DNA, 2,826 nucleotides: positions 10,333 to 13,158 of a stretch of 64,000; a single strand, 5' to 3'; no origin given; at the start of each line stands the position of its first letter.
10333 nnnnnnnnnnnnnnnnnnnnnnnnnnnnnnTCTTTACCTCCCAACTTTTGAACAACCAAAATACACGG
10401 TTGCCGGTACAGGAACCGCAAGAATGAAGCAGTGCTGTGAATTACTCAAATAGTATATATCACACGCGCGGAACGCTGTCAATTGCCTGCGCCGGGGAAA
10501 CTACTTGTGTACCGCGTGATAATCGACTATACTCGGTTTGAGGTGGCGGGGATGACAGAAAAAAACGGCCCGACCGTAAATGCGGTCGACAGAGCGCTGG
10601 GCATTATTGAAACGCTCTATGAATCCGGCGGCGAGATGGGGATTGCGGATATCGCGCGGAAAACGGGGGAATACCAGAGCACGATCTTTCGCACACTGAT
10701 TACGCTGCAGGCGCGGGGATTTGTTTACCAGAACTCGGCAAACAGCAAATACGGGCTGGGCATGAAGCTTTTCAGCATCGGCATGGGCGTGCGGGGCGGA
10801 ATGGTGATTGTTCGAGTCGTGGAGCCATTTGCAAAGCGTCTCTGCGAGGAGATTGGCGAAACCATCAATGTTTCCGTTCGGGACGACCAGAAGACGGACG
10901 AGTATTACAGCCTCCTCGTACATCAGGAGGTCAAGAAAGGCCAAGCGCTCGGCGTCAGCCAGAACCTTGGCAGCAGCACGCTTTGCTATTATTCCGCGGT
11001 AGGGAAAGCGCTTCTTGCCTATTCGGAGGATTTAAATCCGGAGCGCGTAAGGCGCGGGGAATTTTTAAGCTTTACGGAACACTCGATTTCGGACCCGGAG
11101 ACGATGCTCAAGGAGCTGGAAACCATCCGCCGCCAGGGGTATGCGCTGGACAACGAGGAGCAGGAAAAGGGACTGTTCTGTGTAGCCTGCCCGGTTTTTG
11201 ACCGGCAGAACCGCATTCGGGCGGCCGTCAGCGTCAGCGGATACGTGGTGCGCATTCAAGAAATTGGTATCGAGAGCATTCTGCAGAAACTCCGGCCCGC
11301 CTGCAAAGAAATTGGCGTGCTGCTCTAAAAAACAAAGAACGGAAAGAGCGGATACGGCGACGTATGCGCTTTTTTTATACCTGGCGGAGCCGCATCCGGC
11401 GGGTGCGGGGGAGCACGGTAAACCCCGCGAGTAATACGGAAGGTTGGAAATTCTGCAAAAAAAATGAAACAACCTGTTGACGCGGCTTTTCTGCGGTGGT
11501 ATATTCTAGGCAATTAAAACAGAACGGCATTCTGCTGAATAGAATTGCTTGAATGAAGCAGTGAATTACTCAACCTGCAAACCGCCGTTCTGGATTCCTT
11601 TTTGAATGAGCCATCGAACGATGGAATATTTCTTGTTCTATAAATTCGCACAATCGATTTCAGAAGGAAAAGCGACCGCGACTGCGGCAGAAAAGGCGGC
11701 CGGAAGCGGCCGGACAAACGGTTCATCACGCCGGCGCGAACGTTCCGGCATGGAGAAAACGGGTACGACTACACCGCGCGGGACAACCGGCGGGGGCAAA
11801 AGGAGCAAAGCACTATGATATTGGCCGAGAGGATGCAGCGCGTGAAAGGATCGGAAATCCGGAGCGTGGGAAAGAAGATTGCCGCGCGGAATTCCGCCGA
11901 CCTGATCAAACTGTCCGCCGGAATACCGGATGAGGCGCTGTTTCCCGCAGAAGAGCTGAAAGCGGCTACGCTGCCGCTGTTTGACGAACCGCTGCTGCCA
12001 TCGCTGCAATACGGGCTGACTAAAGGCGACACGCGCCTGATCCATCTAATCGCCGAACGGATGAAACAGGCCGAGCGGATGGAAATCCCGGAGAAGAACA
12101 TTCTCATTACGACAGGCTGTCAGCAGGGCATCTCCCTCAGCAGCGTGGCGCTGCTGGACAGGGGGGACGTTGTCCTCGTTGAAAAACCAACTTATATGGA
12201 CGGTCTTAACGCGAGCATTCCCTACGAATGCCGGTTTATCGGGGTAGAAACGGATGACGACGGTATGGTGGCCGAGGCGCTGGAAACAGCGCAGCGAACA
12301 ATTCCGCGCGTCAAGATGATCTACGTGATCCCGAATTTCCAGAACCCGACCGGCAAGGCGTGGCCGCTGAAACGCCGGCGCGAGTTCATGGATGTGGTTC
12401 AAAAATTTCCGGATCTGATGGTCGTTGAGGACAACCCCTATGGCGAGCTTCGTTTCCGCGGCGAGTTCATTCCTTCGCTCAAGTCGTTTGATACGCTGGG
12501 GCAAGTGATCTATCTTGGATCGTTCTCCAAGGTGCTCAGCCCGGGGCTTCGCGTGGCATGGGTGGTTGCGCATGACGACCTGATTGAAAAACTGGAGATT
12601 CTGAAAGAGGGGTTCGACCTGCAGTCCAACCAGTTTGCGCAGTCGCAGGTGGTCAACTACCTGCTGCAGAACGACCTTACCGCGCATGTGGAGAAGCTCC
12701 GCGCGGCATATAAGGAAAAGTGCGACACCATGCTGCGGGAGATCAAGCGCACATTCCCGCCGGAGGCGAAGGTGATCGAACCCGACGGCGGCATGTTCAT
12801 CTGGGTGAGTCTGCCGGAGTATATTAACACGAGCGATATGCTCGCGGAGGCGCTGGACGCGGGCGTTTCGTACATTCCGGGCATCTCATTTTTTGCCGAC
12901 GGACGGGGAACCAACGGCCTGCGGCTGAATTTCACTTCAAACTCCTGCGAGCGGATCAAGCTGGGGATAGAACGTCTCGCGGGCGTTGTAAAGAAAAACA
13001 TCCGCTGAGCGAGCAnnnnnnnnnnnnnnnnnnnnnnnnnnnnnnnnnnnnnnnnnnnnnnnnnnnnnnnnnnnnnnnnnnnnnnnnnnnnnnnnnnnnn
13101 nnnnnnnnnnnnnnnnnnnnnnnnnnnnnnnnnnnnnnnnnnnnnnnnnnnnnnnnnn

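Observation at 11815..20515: Archaeal-style amino-acid fermentation module in one operon: aminotransferase, M20 hydrolase, MFS, 4-subunit OFOR, ADP-forming acyl-CoA synthetase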

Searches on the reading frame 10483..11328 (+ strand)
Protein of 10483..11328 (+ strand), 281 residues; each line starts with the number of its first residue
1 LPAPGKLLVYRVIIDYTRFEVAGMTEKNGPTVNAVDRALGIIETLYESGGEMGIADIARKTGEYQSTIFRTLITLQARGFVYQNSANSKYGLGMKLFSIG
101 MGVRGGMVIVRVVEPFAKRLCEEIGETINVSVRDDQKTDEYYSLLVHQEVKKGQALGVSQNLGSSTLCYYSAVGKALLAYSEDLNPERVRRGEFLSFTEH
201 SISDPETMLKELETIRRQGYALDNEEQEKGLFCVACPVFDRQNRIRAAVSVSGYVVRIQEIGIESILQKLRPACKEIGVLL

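Call 22: search_protein_families(library=pfam, proteins=[window:10483-11328:+], max_evalue=0.01)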
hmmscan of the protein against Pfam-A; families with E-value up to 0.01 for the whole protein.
window:10483-11328:+ (281 aa): 3 families
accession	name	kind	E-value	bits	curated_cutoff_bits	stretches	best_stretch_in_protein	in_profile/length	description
PF01614.24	IclR_C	-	3.6e-37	128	24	1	107-277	7-172/174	Bacterial transcriptional regulator IclR C-terminal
PF09339.16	HTH_IclR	-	6.5e-13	48.7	22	1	34-84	1-51/52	IclR helix-turn-helix domain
PF01047.28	MarR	-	0.0064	16.8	24.6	0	41-82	8-48/59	MarR family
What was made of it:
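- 10552..11328 (+): IclR-family transcriptional regulator. The ORF opens at TTG 10483; the probable start is ATG 10552, giving 258 aa. IclR_C 3.6e-37 and HTH_IclR 6.5e-13 (call 22).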

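Call 48: search_protein_families(library=ncbifam, proteins=[window:10483-11328:+], max_evalue=1e-10)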
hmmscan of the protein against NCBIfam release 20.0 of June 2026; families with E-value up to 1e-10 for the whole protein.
window:10483-11328:+ (281 aa): 6 families
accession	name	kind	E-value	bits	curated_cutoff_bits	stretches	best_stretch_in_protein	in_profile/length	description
NF045644.1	TransRegBhcR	equivalog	2.3e-46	158.2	350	1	27-278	17-262/267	HTH-type transcriptional regulator BhcR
NF011671.1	PRK15090.1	equivalog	3.8e-38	131.2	275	1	27-277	5-249/256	DNA-binding transcriptional regulator KdgR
NF008601.2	PRK11569.1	equivalog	6.1e-37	127.3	380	1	22-263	16-254/276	glyoxylate bypass operon transcriptional repressor IclR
TIGR02431.1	pcaR_pcaU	subfamily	1.3e-36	126.2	284.75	1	32-277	5-244/248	beta-ketoadipate pathway transcriptional regulators, PcaR/PcaU/PobR family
NF007548.0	PRK10163.1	equivalog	4.7e-32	111.2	406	1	32-277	21-261/271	HTH-type transcriptional repressor AllR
NF007342.0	PRK09834.1-4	equivalog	2.2e-13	49.8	251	1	28-276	7-251/263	DNA-binding transcriptional regulator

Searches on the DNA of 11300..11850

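Call 42: search_rna_families(source=window, start=11300, end=11850, threshold=evalue, max_evalue=1)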
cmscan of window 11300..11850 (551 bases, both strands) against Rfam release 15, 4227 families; matches with E-value up to 1: 0.
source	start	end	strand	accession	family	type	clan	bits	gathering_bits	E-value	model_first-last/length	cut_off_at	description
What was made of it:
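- Tried and rejected: It also found nothing in the 5' leader at E up to 1 (call 42).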

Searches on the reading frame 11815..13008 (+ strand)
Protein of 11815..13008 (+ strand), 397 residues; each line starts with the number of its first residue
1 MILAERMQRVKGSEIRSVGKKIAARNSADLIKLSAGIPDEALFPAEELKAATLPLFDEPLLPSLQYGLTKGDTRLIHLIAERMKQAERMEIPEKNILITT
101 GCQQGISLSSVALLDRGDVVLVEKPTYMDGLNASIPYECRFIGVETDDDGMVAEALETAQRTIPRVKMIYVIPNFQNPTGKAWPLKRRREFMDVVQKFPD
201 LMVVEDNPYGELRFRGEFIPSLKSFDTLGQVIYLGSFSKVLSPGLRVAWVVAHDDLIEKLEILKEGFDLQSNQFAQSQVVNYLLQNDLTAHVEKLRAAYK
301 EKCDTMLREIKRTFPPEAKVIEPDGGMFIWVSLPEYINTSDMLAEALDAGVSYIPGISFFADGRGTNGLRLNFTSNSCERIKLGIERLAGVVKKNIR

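Call 3: search_protein_families(library=pfam, proteins=[window:11815-13008:+])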
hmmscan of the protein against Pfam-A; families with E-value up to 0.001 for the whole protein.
window:11815-13008:+ (397 aa): 2 families
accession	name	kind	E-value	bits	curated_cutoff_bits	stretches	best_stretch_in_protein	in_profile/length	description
PF00155.27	Aminotran_1_2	-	2.5e-30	106.3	19.7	1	29-377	2-350/361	Aminotransferase class I and II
PF12897.13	Asp_aminotransf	-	1.2e-10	41.2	27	1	120-393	127-410/421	Aspartate amino-transferase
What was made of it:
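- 11815..13008 (+): PLP-dependent class I aminotransferase (397 aa) of the ARO8 / KAT-II / LysN group. PF00155 (call 3).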

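Call 4: search_protein_families(library=ncbifam, proteins=[window:11815-13008:+])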
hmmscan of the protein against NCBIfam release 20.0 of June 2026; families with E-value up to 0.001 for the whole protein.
window:11815-13008:+ (397 aa): 64 families (the best 25 are shown)
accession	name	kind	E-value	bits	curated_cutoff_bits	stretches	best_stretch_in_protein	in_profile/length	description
NF052282.1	PLP_TF_PdxR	equivalog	5.4e-71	240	320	1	25-388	89-447/448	MocR-like pyridoxine biosynthesis transcription factor PdxR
NF052290.2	MocR_like_YczR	exception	2.1e-52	178.4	487.4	1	70-389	141-455/458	MocR-like transcription factor YczR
TIGR04461.1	endura_MppQ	equivalog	1.5e-51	175.7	540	1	27-388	11-376/392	enduracididine biosynthesis enzyme MppQ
NF052281.1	rhizopine_MocR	equivalog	3.9e-43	147.8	650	1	22-390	115-477/479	rhizopine catabolism transcriptional regulator MocR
NF041364.1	GntC_guanitoxin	equivalog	8.9e-40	136.7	415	1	63-389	30-354/356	guanitoxin biosynthesis PLP-dependent (S)-gamma-hydroxy-L-arginine cyclodehydratase GntC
NF052286.1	ecto_TF_EhuR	exception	2.5e-33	115.3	480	1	86-394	151-451/458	MocR-like ectoine utilization transcription factor EhuR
NF005732.0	PRK07550.1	equivalog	3.8e-32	111.8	366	1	4-390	6-386/389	aminotransferase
NF052285.1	GABA_TF_GabR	exception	1.8e-31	109.5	600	1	39-350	103-408/456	MocR-like transcriptional regulator GabR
NF006756.0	PRK09276.1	subfamily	4.3e-29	101.6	507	1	13-390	14-384/387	LL-diaminopimelate aminotransferase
TIGR03540.1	DapC_direct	equivalog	7.1e-29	100.9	593.25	1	21-389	22-381/383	LL-diaminopimelate aminotransferase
NF041091.1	asp_aminotase_Arch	equivalog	3.5e-27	95.2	550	1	13-391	13-374/376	aspartate aminotransferase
NF006967.0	PRK09440.1-5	equivalog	7.1e-27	94.2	402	1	14-395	18-418/424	valine--pyruvate transaminase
NF012025.0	PRK15481.1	equivalog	1.6e-26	93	573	1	20-372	78-410/432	MocR-like B6 salvage transcription factor PtsJ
NF004975.0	PRK06348.1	equivalog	3.2e-26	92.2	549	1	23-389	24-380/384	pyridoxal phosphate-dependent aminotransferase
NF004770.0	PRK06108.1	subfamily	3e-25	88.8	422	1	5-394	15-394/396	pyridoxal phosphate-dependent aminotransferase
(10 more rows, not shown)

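Call 12: search_solved_structures(query=window:11815-13005:+, max_evalue=1e-10)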
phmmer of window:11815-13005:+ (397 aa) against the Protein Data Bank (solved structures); distinct sequences matched with E-value up to 1e-10: 50.
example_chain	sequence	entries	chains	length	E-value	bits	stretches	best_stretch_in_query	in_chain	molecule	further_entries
1wst_A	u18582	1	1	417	7.6e-83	282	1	4-396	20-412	multiple substrate aminotransferase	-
1x0m_A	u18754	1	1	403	1.1e-80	274.9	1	7-396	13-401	Aminotransferase II Homologue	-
3aov_A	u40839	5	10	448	1.6e-80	274.4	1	7-396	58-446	Putative uncharacterized protein PH0207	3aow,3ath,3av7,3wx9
2egy_A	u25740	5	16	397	7.1e-68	232.7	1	9-393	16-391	Alpha-aminodipate aminotransferase | 2-aminoadipate transaminase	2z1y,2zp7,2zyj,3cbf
2zc0_A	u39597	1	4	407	3.2e-60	207.5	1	3-394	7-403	Alanine glyoxylate transaminase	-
1vp4_A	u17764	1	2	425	2.1e-56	195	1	8-392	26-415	aminotransferase, putative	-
4gdy_A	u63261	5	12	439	7.7e-41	143.8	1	15-395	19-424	Kynurenine/alpha-aminoadipate aminotransferase, mitochondrial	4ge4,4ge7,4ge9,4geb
3ue8_A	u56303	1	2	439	1.9e-40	142.4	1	15-395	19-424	Kynurenine/alpha-aminoadipate aminotransferase, mitochondrial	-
2qlr_A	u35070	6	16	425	2.1e-40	142.3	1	15-395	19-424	Kynurenine/alpha-aminoadipate aminotransferase mitochondrial | Kynurenine/alpha-aminoadipate aminotransferase, mitochondrial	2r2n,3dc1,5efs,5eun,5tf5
2xh1_A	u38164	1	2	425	2.1e-40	142.3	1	15-395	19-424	KYNURENINE/ALPHA-AMINOADIPATE AMINOTRANSFERASE, MITOCHONDRIAL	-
2vgz_A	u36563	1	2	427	2.1e-40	142.3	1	15-395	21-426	KYNURENINE/ALPHA-AMINOADIPATE AMINOTRANSFERASE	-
6d0a_A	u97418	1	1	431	2.2e-40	142.2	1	15-395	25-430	Kynurenine/alpha-aminoadipate aminotransferase, mitochondrial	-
6t8p_A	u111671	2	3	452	2.7e-40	142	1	15-395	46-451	Kynurenine/alpha-aminoadipate aminotransferase, mitochondrial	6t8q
8tn2_A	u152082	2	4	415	1.3e-33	119.9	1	28-388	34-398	PLP-dependent aminotransferase MppQ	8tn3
6hnb_A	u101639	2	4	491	5.7e-28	101.4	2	59-213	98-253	Aromatic amino acid aminotransferase I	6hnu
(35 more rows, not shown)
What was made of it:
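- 11815..13008 (+): Best solved relatives are the Thermococcus multiple-substrate aminotransferase 1wst (7.6e-83), Pyrococcus PH0207 (1.6e-80) and Thermus LysN (7e-68) (call 12).
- The aminotransferase's closest solved relatives are the Thermococcus multiple-substrate aminotransferase 1wst and Pyrococcus PH0207 (call 12). The aminotransferase is related to Thermus LysN (7e-68) and human KAT-II/AadAT (call 12).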

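Call 65: list_cluster_members(proteins=[P0011, P0001, window:11815-13005:+, window:13076-14239:+, window:17110-17829:+, P0123])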
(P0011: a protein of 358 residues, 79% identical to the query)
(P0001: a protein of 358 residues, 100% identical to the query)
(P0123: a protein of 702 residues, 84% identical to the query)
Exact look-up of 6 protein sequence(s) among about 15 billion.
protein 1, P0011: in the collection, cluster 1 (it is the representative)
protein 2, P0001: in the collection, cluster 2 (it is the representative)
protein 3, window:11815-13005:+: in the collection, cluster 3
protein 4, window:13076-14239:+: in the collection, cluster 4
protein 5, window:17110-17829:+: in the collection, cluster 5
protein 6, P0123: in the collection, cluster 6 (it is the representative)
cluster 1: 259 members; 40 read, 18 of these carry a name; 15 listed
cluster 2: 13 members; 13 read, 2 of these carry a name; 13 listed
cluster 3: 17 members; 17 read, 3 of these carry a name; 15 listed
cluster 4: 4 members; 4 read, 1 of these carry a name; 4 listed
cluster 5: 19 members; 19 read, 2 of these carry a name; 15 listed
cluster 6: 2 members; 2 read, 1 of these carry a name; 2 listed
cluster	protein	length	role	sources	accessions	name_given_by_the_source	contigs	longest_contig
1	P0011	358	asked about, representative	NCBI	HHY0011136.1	TPA: 3-methyl-2-oxobutanoate dehydrogenase subunit VorB [Clostridioides difficile]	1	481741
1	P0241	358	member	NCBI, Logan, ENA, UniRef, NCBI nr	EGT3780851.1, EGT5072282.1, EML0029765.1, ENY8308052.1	TPA: 3-methyl-2-oxobutanoate dehydrogenase subunit VorB [Clostridioides difficile] | 3-methyl-2-oxobutanoate dehydrogenase subunit VorB n=1 Tax=Clostridioides difficile ... | 3-methyl-2-oxobutanoate dehydrogenase subunit VorB [Clostridioides difficile]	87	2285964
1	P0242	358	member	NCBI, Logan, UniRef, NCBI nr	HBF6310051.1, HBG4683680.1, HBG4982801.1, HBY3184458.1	TPA: 3-methyl-2-oxobutanoate dehydrogenase subunit VorB [Clostridioides difficile] | 3-methyl-2-oxobutanoate dehydrogenase subunit VorB n=1 Tax=Clostridioides difficile ... | 3-methyl-2-oxobutanoate dehydrogenase subunit VorB [Clostridioides difficile]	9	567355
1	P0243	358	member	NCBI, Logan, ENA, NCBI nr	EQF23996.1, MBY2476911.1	pyruvate flavodoxin/ferredoxin oxidoreductase, thiamine diP-bdg family protein ...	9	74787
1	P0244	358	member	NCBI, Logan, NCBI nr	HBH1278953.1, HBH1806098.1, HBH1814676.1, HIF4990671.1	TPA: 3-methyl-2-oxobutanoate dehydrogenase subunit VorB [Clostridioides difficile] | 3-methyl-2-oxobutanoate dehydrogenase subunit VorB [Clostridioides difficile]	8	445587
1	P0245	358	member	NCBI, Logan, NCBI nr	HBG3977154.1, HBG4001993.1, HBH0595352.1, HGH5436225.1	TPA: 3-methyl-2-oxobutanoate dehydrogenase subunit VorB [Clostridioides difficile] | 3-methyl-2-oxobutanoate dehydrogenase subunit VorB [Clostridioides difficile]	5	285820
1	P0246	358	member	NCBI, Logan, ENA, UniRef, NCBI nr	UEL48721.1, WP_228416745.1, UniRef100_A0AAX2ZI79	3-methyl-2-oxobutanoate dehydrogenase subunit VorB [Terrisporobacter hibernicus] | 3-methyl-2-oxobutanoate dehydrogenase subunit VorB n=1 Tax=Terrisporobacter hibernicus ...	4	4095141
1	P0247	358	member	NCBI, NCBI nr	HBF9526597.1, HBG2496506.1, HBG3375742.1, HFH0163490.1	TPA: 3-methyl-2-oxobutanoate dehydrogenase subunit VorB [Clostridioides difficile] | 3-methyl-2-oxobutanoate dehydrogenase subunit VorB [Clostridioides difficile]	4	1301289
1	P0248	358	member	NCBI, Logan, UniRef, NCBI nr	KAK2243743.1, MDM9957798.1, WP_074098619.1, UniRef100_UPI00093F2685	3-methyl-2-oxobutanoate dehydrogenase subunit VorB [Clostridioides difficile] | 3-methyl-2-oxobutanoate dehydrogenase subunit VorB n=1 Tax=Clostridioides difficile ...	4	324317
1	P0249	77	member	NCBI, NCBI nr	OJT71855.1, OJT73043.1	hypothetical protein BM531_20570 [Clostridioides difficile] | hypothetical protein BM531_22735 [Clostridioides difficile]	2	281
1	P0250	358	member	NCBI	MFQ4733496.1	3-methyl-2-oxobutanoate dehydrogenase subunit beta [Clostridioides difficile]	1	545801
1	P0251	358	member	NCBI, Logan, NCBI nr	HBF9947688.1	TPA: 3-methyl-2-oxobutanoate dehydrogenase subunit VorB [Clostridioides difficile] | 3-methyl-2-oxobutanoate dehydrogenase subunit VorB [Clostridioides difficile]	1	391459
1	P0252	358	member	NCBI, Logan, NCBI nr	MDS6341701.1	3-methyl-2-oxobutanoate dehydrogenase subunit VorB [Clostridioides difficile]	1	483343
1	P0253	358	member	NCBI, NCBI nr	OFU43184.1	3-methyl-2-oxobutanoate dehydrogenase subunit VorB [Clostridium sp. HMSC19B01]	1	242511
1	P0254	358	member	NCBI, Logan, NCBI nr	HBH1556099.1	TPA: 3-methyl-2-oxobutanoate dehydrogenase subunit VorB [Clostridioides difficile] | 3-methyl-2-oxobutanoate dehydrogenase subunit VorB [Clostridioides difficile]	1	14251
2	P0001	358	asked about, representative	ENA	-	-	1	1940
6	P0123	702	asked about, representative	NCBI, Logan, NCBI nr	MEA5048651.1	MAG: acetate--CoA ligase family protein [Eubacteriales bacterium] | acetate--CoA ligase family protein [Eubacteriales bacterium]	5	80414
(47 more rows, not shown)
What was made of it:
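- PGAP names the window's own protein VorB (call 65).
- Tried and rejected: The window's other proteins were later found in an NCBI Eubacteriales MAG (call 65).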
